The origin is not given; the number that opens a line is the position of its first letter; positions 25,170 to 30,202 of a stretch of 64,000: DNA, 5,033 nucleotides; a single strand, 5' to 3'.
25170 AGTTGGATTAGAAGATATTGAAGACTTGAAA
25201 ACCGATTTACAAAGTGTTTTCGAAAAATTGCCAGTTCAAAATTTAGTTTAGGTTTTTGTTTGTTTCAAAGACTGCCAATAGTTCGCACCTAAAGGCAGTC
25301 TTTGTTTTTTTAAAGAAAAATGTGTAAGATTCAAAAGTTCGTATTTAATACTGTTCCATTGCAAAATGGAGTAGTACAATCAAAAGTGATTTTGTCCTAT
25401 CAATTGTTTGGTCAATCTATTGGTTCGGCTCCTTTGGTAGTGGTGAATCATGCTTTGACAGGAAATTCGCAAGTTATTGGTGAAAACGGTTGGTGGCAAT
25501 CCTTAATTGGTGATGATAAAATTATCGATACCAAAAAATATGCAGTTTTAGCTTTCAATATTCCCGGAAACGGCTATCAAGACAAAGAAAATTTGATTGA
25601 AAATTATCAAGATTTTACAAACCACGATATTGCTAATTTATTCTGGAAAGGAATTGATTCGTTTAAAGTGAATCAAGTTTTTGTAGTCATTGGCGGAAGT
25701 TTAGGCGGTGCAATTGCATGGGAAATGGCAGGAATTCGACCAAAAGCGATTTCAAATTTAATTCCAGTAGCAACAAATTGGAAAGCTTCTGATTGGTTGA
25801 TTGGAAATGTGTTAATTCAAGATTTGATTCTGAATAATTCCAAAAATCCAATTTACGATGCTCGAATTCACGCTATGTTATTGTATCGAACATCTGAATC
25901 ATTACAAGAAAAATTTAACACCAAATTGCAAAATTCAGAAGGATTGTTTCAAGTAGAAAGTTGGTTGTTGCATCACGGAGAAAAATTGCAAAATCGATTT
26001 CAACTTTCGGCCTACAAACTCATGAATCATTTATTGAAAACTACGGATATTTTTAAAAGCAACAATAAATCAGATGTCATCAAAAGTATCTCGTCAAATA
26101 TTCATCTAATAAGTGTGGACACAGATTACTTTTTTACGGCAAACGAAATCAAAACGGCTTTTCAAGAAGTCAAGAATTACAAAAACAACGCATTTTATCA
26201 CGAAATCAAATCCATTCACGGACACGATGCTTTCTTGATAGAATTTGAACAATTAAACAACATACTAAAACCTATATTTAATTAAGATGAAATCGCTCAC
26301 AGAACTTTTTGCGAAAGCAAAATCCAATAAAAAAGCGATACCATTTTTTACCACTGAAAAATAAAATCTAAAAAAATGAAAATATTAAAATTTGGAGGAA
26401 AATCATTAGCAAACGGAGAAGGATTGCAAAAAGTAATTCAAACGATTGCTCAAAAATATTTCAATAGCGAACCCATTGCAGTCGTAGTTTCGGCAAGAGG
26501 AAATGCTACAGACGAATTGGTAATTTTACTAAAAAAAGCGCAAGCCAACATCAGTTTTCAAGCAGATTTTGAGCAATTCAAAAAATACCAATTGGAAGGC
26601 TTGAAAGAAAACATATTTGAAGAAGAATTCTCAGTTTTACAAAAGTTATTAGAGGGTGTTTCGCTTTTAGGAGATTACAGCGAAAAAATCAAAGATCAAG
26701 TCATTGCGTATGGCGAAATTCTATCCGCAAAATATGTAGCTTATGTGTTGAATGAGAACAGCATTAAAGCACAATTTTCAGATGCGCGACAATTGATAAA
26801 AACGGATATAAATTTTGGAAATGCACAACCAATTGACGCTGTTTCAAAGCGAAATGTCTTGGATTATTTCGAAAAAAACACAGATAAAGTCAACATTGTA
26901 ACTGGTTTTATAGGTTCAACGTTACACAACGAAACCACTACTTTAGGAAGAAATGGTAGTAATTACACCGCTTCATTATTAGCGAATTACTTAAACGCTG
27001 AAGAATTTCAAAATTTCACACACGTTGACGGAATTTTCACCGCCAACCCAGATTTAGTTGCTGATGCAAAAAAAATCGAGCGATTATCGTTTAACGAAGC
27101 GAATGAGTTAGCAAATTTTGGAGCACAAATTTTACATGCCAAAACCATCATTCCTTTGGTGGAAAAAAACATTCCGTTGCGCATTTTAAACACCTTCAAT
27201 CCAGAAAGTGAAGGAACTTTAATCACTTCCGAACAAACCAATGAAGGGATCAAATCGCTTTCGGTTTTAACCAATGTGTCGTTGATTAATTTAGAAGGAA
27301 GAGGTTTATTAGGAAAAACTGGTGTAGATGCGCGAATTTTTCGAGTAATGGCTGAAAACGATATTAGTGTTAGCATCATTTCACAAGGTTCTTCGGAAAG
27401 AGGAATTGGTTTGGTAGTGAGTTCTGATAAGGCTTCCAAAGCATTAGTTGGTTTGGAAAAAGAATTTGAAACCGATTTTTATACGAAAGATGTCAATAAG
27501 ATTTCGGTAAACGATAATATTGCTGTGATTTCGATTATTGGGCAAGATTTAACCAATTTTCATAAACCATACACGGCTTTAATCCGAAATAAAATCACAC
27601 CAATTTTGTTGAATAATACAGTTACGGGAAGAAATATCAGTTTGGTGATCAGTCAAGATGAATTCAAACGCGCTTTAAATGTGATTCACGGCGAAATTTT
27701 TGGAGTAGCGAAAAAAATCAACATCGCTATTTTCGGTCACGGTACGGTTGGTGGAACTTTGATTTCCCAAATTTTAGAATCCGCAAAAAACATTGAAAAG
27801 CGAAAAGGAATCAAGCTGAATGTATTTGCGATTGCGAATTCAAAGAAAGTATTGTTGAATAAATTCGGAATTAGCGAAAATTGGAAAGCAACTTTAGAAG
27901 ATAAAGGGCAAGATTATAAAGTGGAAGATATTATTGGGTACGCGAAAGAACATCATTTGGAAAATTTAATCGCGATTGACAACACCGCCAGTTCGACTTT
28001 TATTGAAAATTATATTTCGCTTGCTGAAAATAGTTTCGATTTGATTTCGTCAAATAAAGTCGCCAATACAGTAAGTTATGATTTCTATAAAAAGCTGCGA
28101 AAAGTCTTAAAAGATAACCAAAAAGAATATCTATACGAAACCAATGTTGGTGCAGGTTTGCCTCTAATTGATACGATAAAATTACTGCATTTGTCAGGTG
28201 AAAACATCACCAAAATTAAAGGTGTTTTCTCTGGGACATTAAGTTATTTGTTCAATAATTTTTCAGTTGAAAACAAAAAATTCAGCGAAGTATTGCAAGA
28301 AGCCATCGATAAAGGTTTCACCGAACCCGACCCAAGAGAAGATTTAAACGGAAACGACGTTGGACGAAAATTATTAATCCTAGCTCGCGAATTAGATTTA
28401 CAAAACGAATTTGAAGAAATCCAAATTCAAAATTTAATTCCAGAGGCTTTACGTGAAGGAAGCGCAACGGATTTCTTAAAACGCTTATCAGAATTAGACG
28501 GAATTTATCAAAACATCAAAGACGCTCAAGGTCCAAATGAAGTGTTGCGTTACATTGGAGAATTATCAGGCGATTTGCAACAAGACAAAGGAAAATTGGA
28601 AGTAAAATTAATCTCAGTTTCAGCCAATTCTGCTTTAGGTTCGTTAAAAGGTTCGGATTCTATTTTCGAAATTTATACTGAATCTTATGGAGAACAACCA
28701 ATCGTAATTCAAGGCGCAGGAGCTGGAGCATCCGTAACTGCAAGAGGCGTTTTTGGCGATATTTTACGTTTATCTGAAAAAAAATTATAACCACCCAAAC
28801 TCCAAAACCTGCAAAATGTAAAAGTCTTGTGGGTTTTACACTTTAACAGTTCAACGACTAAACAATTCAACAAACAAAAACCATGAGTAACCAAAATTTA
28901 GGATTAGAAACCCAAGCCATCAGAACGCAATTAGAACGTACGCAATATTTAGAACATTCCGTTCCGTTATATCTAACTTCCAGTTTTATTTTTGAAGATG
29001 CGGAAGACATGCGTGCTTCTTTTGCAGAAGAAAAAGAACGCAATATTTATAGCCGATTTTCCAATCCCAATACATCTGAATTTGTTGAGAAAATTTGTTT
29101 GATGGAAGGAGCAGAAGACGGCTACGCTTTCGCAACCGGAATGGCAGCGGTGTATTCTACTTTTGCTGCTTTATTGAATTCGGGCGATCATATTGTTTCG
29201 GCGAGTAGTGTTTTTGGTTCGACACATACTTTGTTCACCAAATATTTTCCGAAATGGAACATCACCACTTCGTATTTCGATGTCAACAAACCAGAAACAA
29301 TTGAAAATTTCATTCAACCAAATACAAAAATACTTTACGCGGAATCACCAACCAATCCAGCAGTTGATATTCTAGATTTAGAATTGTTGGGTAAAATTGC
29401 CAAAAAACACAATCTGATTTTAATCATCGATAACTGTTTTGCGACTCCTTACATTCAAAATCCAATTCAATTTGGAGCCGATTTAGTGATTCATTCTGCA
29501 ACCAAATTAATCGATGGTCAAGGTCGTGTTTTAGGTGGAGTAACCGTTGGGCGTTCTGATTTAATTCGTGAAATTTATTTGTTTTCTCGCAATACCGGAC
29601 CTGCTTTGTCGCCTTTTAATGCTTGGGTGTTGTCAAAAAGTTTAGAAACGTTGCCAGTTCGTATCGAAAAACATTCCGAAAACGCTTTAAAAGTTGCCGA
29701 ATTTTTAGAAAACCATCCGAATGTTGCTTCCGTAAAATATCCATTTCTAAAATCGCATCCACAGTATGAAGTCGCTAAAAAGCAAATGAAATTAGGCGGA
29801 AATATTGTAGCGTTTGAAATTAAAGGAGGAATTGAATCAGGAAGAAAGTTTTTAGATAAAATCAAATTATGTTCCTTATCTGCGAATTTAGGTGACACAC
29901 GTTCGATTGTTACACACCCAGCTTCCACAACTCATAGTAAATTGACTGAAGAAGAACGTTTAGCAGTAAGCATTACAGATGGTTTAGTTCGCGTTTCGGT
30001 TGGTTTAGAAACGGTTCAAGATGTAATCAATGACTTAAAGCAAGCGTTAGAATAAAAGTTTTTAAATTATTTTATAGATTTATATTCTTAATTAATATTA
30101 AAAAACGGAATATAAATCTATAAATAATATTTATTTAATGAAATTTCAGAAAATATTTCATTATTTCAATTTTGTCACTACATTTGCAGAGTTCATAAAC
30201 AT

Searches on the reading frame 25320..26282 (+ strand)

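Call 47: search_protein_families(library=ncbifam, proteins=[window:25320-26282:+])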
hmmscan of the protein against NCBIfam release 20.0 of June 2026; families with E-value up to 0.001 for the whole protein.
window:25320-26282:+ (321 aa): 16 families
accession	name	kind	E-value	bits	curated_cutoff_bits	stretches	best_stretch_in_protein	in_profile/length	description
TIGR01392.2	MetX_acetyl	equivalog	9.1e-50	169.7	500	1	11-318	4-348/351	homoserine O-acetyltransferase MetX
NF001209.0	PRK00175.1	equivalog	1.4e-46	159.1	331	1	10-319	21-371/381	homoserine O-acetyltransferase MetX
NF047917.1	MetX_acetyl_MTB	exception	7.1e-38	130.6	475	1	10-320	13-359/361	homoserine O-acetyltransferase MetX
NF047915.1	homoser_Ac_Staph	exception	7e-28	97.9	500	1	21-313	22-306/320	homoserine O-acetyltransferase MetX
NF006449.0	PRK08775.1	equivalog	1.4e-27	96.5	296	1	12-320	37-337/344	homoserine O-succinyltransferase MetX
NF047916.1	MetX_succinyl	exception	6.1e-26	91.3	560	1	11-317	15-363/370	homoserine O-succinyltransferase MetX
NF005262.1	PRK06765.1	equivalog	1.3e-14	54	450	1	5-93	5-101/366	E22 family MetX-like putative esterase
NF005757.0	PRK07581.1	subfamily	7.2e-14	51.4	332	1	5-306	8-319/339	hypothetical protein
NF005071.0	PRK06489.1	equivalog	6.5e-07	28.8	305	1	6-173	34-207/362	hypothetical protein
NF051488.1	bifunc_PcaDC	exception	1e-06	28.1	390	1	71-155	36-114/375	bifunctional 3-oxoadipate enol-lactonase/4-carboxymuconolactone decarboxylase PcaDC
NF050089.1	i_nPHAscl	equivalog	8.1e-06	25.1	300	1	72-150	43-115/288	intracellular short-chain-length polyhydroxyalkanoate depolymerase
TIGR03695.1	menH_SHCHC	equivalog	6.2e-05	22.6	208.55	1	58-151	17-103/252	2-succinyl-6-hydroxy-2,4-cyclohexadiene-1-carboxylate synthase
TIGR03611.1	RutD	equivalog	0.00018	21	238.5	1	26-158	2-118/258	pyrimidine utilization protein D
NF011457.0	PRK14875.1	equivalog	0.00027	20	307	1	72-151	157-230/372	acetoin dehydrogenase dihydrolipoyllysine-residue acetyltransferase subunit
NF045632.1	hydroxlase_HsaD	equivalog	0.00033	19.7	400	1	71-148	61-133/290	4,5:9,10-diseco-3-hydroxy-5,9,17-trioxoandrosta-1(10),2-diene-4-oate hydrolase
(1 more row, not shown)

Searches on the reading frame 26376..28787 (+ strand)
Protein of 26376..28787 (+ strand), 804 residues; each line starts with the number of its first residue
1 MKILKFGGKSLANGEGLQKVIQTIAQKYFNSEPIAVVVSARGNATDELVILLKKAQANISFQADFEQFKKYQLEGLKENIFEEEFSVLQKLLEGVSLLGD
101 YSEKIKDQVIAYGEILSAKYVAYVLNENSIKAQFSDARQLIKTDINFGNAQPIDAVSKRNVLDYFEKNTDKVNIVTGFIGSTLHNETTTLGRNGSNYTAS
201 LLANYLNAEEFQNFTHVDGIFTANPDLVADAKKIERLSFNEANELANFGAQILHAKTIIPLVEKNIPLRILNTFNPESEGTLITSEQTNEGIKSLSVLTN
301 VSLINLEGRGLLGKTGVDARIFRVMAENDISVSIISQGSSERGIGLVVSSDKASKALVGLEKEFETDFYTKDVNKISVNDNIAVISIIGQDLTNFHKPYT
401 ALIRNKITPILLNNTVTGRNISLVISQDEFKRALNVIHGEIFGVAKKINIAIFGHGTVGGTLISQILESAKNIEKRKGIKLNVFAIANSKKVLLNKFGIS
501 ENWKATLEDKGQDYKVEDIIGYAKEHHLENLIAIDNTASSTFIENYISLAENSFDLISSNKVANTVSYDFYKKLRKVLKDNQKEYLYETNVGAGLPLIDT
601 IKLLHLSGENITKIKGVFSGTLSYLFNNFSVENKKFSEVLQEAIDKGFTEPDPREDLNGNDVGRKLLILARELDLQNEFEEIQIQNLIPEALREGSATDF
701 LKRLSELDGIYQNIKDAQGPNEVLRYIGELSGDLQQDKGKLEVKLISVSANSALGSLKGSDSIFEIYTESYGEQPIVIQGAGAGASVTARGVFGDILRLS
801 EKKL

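Call 47: search_protein_families(library=ncbifam, proteins=[window:26376-28787:+])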
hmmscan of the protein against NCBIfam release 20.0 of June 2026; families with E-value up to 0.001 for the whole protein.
window:26376-28787:+ (804 aa): 31 families (the best 25 are shown)
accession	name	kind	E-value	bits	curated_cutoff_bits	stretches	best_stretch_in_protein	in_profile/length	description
NF006959.0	PRK09436.1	equivalog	6.5e-229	762.1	726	1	1-802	1-815/819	bifunctional aspartate kinase/homoserine dehydrogenase I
NF007003.0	PRK09466.1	subfamily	2.2e-166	555.6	582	1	3-801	14-808/810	bifunctional aspartate kinase/homoserine dehydrogenase II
NF004938.0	PRK06291.1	equivalog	1.3e-97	327.5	528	1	2-440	3-460/468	aspartate kinase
TIGR00657.1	asp_kinases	subfamily_domain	5.2e-95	319.1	208.7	1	3-441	5-440/442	aspartate kinase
TIGR00656.1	asp_kin_monofn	equivalog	8.9e-89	298.3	402.25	1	3-441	5-404/407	aspartate kinase, monofunctional class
NF006570.0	PRK09084.1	equivalog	8.6e-86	288.8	455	1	1-442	4-449/452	lysine-sensitive aspartokinase 3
NF006515.0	PRK08961.1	equivalog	3.1e-62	210.7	802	1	3-454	11-470/861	bifunctional aspartate kinase/diaminopimelate decarboxylase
NF006540.0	PRK09034.1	equivalog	1.9e-60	204.8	434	2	1-290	1-294/454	aspartate kinase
NF005154.0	PRK06635.1-2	equivalog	2e-55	188.7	376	2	106-440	67-401/407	aspartate kinase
NF005155.0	PRK06635.1-4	equivalog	8e-55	186.5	346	2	104-443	64-402/407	aspartate kinase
NF004579.0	PRK05925.1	equivalog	1.8e-52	178.8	665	1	3-443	5-434/440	aspartate kinase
NF006068.0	PRK08210.1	equivalog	9.7e-50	169.9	474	1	101-440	66-399/405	aspartate kinase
NF005159.0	PRK06635.2-3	equivalog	2.2e-47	161.9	379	2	100-416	61-373/406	aspartate kinase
NF005153.0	PRK06635.1-1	equivalog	1.5e-46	159.3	585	2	107-453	67-416/421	aspartate kinase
NF005656.0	PRK07431.1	equivalog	3.7e-46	157.9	657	3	106-293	66-253/587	aspartate kinase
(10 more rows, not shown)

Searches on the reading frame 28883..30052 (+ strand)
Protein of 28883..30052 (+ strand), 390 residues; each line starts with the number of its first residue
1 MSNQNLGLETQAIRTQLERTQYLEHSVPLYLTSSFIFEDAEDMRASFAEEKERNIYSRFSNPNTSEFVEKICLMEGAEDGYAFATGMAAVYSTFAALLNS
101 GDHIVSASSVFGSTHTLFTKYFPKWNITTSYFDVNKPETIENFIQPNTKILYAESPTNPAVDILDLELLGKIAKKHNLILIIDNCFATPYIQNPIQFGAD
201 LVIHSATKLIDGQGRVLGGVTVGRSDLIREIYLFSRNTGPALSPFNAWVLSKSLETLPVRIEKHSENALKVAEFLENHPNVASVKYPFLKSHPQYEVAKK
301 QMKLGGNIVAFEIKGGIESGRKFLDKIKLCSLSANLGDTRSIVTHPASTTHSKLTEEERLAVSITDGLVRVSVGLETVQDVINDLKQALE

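Call 47: search_protein_families(library=ncbifam, proteins=[window:28883-30052:+])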
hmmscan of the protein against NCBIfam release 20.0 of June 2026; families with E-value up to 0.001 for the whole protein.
window:28883-30052:+ (390 aa): 53 families (the best 25 are shown)
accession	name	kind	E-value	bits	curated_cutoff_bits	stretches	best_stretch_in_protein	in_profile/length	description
NF006003.0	PRK08133.1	equivalog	1.3e-153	511.4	522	1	3-389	7-394/396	O-succinylhomoserine sulfhydrylase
TIGR01325.1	O_suc_HS_sulf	equivalog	8.8e-142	472.2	510.05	1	9-389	1-380/380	O-succinylhomoserine sulfhydrylase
NF005870.0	PRK07810.1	equivalog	8.7e-132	439.4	618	1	4-389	15-405/406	O-succinylhomoserine sulfhydrylase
NF005696.0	PRK07504.1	equivalog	8e-125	416.7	675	1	9-390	12-394/397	O-succinylhomoserine sulfhydrylase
NF004876.0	PRK06234.1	subfamily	1.7e-124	415.9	666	1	4-390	5-396/400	methionine gamma-lyase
TIGR01328.1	met_gam_lyase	equivalog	6.4e-124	413.8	549.7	1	7-390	3-389/391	methionine gamma-lyase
TIGR01326.1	OAH_OAS_sulfhy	subfamily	8.6e-121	403.5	495.1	2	10-226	4-221/418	O-acetylhomoserine aminocarboxypropyltransferase/cysteine synthase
NF006096.0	PRK08248.1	equivalog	7.2e-115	384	726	2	235-390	270-426/431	homocysteine synthase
NF005695.0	PRK07503.1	equivalog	2.4e-113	378.9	666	1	2-390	4-395/403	methionine gamma-lyase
NF005263.0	PRK06767.1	equivalog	7.3e-113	377.5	617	1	7-390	5-384/392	methionine gamma-lyase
NF006097.0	PRK08249.1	equivalog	2.9e-107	358.5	600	1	10-390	13-394/402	cystathionine gamma-synthase family protein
NF005872.0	PRK07812.1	equivalog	6.4e-106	354.4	703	2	235-389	277-432/439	bifunctional o-acetylhomoserine/o-acetylserine sulfhydrylase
NF006004.0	PRK08134.1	equivalog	1e-102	344.1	636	2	25-223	27-225/433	O-acetylhomoserine aminocarboxypropyltransferase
NF004650.0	PRK05994.1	equivalog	2.7e-101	339.5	667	2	235-390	269-425/427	O-acetylhomoserine aminocarboxypropyltransferase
NF005810.0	PRK07671.1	equivalog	3.7e-97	325.7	594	1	26-390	22-377/377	bifunctional cystathionine gamma-lyase/homocysteine desulfhydrase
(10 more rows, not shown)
